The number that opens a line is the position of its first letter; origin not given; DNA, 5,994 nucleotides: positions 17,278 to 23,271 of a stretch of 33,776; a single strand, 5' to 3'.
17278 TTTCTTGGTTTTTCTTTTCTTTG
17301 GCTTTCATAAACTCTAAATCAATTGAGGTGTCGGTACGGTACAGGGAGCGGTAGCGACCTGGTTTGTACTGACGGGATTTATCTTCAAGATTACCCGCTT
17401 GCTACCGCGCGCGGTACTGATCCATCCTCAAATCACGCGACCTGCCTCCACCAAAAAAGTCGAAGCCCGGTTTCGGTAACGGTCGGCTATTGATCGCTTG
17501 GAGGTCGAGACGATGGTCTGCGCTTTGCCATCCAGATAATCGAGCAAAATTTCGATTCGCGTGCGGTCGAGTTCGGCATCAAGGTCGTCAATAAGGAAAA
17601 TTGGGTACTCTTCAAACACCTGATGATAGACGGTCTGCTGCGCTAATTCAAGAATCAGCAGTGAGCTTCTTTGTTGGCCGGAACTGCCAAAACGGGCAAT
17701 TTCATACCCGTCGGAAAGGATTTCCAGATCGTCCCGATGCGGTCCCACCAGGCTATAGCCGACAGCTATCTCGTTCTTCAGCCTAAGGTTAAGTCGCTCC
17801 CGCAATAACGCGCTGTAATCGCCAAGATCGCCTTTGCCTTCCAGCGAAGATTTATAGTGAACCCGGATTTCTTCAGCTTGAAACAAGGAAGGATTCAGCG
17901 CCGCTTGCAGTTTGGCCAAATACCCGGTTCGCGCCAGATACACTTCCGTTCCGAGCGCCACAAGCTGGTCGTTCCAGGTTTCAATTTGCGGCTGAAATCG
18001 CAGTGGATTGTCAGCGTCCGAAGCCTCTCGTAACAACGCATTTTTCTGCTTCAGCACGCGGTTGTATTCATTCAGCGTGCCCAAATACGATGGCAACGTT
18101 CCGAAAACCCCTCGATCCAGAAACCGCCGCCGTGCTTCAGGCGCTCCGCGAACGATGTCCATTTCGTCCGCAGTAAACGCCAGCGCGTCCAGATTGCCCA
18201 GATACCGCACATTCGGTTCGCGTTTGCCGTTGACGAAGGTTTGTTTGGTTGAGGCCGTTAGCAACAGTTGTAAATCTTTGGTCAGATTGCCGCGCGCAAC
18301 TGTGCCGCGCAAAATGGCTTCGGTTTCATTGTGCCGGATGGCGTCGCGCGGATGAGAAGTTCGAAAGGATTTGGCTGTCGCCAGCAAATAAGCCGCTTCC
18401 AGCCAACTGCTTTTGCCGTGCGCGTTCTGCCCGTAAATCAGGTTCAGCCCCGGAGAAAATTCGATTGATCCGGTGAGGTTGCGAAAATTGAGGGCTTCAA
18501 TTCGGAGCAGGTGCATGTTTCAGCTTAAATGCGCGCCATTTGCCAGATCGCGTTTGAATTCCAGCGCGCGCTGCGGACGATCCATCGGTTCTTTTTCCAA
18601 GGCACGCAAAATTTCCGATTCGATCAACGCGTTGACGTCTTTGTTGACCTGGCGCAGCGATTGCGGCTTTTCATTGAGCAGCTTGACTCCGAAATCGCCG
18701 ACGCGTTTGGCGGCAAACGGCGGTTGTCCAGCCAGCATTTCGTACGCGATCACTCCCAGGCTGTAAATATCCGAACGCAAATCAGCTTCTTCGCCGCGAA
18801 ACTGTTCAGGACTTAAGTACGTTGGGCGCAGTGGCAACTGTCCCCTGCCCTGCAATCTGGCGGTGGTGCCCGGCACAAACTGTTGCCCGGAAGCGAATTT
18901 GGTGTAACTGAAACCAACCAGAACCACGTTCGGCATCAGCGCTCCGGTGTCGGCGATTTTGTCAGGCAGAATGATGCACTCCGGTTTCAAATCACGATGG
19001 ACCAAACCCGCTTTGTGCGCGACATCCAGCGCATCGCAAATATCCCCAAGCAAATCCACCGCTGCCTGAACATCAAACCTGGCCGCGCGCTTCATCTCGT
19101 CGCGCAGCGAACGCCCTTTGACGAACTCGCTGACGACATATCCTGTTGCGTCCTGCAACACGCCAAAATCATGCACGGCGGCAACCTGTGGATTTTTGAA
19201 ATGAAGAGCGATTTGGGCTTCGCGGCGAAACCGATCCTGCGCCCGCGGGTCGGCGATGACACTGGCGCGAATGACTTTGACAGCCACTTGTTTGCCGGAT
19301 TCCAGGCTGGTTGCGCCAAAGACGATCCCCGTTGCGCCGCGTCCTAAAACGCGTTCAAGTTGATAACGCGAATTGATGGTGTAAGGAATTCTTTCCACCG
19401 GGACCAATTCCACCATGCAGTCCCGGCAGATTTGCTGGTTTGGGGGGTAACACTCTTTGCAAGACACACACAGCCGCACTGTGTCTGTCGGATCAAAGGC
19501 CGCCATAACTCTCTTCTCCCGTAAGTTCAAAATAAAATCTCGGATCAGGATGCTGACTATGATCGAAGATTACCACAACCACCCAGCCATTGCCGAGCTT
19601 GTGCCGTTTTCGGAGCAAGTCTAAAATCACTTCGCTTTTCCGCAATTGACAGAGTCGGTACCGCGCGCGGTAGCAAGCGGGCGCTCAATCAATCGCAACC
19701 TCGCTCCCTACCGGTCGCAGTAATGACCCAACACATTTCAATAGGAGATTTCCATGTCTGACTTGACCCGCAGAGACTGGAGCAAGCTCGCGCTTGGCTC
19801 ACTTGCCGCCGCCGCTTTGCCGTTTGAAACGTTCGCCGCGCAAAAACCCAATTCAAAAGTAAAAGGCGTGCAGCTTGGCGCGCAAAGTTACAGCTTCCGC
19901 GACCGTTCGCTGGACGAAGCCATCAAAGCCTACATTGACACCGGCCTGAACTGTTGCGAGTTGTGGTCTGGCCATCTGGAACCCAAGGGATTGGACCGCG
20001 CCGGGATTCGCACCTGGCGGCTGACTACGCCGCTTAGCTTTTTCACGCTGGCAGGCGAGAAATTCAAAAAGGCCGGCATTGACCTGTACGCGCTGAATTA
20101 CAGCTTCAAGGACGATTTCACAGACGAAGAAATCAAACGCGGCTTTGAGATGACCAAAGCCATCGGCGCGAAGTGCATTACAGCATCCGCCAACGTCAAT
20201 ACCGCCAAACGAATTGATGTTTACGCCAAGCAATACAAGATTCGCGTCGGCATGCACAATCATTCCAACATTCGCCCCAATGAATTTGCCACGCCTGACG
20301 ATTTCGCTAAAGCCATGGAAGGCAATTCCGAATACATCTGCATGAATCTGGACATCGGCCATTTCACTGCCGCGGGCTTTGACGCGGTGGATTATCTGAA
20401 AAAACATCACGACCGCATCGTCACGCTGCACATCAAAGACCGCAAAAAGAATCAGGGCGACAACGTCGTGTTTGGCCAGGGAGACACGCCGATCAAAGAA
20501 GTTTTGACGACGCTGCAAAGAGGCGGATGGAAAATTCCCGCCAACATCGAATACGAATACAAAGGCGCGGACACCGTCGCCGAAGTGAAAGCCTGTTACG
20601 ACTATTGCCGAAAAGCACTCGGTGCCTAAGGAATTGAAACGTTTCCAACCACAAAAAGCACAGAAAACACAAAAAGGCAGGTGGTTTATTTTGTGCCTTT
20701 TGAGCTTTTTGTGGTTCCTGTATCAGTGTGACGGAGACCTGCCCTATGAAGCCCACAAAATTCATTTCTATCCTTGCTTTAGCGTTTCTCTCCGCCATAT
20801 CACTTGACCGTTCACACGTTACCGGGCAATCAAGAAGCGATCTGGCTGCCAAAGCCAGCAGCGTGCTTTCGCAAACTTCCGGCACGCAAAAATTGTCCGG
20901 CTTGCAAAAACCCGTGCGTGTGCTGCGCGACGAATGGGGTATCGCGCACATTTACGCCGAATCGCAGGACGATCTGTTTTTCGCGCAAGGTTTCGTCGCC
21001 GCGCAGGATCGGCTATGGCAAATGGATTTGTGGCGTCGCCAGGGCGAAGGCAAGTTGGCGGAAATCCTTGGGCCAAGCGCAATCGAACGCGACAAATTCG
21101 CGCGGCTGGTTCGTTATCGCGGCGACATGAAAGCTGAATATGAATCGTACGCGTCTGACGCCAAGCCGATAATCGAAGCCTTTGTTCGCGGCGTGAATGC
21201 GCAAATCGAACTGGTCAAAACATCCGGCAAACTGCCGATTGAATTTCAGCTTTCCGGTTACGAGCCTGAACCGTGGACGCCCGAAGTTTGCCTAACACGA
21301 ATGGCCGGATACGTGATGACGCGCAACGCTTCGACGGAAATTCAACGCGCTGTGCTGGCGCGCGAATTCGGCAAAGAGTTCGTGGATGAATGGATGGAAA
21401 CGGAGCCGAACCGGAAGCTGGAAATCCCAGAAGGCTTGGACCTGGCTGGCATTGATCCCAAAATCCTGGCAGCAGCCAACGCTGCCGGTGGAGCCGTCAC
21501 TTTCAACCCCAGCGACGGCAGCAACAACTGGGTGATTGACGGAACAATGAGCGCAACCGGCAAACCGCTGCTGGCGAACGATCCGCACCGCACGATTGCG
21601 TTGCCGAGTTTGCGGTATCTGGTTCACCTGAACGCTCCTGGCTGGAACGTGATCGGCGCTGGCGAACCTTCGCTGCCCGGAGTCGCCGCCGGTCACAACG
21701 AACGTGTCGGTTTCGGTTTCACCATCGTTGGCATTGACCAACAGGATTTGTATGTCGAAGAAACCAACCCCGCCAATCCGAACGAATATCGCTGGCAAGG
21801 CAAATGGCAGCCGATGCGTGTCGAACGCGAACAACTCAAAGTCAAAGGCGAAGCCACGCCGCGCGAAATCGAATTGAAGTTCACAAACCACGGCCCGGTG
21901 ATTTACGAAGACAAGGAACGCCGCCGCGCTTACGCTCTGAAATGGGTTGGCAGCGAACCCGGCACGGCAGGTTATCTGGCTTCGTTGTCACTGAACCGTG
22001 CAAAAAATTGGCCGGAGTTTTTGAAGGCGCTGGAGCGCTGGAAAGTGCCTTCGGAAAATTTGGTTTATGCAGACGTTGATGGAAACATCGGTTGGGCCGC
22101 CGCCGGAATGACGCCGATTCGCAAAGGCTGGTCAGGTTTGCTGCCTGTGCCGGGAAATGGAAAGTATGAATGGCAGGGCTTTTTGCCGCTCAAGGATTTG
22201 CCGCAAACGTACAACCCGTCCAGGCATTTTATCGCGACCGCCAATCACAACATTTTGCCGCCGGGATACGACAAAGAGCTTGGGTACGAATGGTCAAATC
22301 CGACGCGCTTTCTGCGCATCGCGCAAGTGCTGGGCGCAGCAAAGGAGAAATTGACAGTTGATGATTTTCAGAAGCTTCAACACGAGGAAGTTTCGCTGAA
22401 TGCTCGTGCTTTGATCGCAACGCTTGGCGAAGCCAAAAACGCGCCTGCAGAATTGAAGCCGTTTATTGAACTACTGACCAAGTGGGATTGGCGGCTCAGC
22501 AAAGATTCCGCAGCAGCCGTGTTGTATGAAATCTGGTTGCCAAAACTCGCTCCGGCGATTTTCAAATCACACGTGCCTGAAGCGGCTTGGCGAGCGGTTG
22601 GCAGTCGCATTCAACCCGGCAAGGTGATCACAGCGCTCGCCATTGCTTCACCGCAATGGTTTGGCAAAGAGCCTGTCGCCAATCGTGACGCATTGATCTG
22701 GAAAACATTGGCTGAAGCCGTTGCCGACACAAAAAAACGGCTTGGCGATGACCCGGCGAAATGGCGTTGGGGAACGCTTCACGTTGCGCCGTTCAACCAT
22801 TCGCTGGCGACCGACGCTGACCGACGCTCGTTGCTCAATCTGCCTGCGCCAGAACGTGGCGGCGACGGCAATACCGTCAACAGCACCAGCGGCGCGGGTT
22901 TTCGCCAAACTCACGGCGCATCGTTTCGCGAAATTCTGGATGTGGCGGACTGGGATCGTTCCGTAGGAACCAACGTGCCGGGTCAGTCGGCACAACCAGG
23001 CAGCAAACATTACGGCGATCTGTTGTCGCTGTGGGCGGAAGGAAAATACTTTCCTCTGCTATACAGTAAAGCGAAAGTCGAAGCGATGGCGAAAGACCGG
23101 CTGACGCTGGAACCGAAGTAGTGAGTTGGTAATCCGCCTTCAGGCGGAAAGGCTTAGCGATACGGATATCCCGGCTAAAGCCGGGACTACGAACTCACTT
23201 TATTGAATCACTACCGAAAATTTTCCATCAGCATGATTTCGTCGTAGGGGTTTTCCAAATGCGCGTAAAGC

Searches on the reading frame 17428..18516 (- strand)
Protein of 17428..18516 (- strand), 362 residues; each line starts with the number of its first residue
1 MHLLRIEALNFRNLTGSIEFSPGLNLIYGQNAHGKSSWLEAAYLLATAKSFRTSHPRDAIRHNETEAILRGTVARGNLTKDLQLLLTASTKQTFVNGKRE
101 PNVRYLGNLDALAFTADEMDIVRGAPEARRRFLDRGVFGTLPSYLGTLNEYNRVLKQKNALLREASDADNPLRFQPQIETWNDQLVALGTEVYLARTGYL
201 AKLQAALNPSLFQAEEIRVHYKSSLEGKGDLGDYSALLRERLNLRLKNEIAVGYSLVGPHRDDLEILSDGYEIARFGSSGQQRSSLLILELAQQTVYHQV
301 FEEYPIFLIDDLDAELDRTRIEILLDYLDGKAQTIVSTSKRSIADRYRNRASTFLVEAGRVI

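Call 9: search_protein_families(library=pfam, proteins=[window:17428-18516:-], max_evalue=0.001)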
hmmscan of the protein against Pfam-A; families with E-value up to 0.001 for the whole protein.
window:17428-18516:- (362 aa): 4 families
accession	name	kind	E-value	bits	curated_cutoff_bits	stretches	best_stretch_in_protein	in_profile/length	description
PF02463.25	SMC_N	-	1.2e-16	61.3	40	1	3-355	2-213/220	RecF/RecN/SMC N terminal domain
PF13476.12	AAA_23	-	2.8e-07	31.8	27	1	11-50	10-47/201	AAA domain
PF13175.12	AAA_15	-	7.9e-06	26.2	32.1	1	1-51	1-53/374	AAA ATPase domain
PF13304.12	AAA_21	-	6.6e-05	23.6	27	0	24-58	1-27/304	AAA domain, putative AbiEii toxin, Type IV TA system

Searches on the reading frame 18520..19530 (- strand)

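Call 9: search_protein_families(library=pfam, proteins=[window:18520-19530:-], max_evalue=0.001)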
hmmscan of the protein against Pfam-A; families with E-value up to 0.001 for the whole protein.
window:18520-19530:- (336 aa): 2 families
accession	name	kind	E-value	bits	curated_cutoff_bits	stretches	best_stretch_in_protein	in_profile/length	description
PF00069.31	Pkinase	-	6.9e-33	114.6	31.7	1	56-319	1-252/263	Protein kinase domain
PF07714.23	PK_Tyr_Ser-Thr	-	1.3e-22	80.8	23.1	1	57-320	2-250/258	Protein tyrosine and serine/threonine kinase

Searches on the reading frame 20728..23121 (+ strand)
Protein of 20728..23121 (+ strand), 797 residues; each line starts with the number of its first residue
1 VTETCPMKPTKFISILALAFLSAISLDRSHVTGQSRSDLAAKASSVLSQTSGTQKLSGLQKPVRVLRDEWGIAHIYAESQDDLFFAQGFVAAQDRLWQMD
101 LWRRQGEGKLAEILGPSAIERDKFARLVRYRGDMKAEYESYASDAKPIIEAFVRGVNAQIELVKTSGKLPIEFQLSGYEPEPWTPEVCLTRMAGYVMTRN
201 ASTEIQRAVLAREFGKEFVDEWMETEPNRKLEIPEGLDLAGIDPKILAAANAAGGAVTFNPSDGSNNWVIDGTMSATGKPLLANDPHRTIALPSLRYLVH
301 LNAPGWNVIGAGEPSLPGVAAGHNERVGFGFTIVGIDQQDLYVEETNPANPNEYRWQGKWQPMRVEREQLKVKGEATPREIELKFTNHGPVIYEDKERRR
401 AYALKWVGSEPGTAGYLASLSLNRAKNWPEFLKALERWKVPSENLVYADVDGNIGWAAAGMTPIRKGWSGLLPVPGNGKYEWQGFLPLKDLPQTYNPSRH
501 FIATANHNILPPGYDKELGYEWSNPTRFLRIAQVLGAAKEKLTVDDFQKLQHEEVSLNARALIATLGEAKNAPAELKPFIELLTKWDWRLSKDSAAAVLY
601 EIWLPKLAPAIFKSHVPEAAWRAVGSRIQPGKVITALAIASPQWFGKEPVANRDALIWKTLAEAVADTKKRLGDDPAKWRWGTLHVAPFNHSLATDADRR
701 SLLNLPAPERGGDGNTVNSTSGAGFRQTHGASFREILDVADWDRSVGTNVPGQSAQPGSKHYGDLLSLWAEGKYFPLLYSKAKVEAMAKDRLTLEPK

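Call 9: search_protein_families(library=pfam, proteins=[window:20728-23121:+], max_evalue=0.001)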
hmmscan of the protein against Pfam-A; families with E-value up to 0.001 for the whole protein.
window:20728-23121:+ (797 aa): 1 family
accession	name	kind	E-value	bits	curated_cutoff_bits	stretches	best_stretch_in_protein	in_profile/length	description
PF01804.23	Penicil_amidase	-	2.9e-220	734.3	21.3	1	62-786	1-675/675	Penicillin amidase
